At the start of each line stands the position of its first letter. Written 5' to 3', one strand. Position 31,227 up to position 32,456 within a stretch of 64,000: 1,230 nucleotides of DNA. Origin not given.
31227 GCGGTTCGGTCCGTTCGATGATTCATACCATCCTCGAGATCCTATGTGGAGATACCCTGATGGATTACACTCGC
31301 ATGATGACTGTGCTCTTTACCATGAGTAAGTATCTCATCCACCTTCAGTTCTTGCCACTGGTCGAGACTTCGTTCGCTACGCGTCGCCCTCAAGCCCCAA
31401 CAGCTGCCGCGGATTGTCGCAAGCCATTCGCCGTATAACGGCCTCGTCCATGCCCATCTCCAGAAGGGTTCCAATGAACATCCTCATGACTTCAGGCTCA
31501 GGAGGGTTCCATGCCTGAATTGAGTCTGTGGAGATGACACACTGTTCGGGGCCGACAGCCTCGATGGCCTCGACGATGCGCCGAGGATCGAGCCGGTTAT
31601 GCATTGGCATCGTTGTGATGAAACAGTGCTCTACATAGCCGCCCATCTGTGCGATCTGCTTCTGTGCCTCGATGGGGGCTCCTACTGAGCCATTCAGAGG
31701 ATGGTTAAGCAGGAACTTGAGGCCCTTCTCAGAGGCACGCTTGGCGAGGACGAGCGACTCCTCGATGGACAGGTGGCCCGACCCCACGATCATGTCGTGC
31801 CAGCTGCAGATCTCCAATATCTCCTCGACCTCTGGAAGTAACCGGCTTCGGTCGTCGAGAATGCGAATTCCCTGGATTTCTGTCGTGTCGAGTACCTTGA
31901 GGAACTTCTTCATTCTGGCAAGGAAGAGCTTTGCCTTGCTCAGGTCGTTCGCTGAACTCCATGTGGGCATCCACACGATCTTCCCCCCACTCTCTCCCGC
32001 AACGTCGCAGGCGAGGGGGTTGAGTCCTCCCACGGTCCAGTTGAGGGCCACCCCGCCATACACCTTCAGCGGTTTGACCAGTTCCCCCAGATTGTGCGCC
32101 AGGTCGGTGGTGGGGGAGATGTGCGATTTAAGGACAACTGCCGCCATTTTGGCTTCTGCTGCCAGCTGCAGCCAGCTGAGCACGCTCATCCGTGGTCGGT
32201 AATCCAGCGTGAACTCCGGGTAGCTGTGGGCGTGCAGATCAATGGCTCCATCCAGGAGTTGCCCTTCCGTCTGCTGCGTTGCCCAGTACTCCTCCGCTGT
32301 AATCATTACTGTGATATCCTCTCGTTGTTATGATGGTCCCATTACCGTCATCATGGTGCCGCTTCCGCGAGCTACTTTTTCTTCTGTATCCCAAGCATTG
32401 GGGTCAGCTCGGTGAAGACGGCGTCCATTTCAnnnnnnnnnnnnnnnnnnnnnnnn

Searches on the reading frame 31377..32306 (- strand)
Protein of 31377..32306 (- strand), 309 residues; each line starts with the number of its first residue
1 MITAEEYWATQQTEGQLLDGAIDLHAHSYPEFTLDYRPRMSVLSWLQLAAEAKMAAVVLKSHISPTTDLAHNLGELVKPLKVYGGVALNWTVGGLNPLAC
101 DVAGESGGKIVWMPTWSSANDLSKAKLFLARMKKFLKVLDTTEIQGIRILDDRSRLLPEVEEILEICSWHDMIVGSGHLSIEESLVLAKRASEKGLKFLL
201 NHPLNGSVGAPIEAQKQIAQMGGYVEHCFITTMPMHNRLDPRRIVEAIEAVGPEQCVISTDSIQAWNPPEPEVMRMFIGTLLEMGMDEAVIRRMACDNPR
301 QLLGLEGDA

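Call 3: search_protein_families(library=pfam, proteins=[window:31377-32306:-])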
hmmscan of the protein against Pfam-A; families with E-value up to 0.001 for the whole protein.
window:31377-32306:- (309 aa): 1 family
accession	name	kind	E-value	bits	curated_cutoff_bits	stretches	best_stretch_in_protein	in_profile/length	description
PF19799.5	DUF6282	-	4.8e-56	190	26.8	1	20-226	1-196/196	Family of unknown function (DUF6282)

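Call 4: search_protein_families(library=ncbifam, proteins=[window:31377-32306:-])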
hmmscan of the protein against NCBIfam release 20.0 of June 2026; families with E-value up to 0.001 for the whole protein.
window:31377-32306:- (309 aa): 0 families
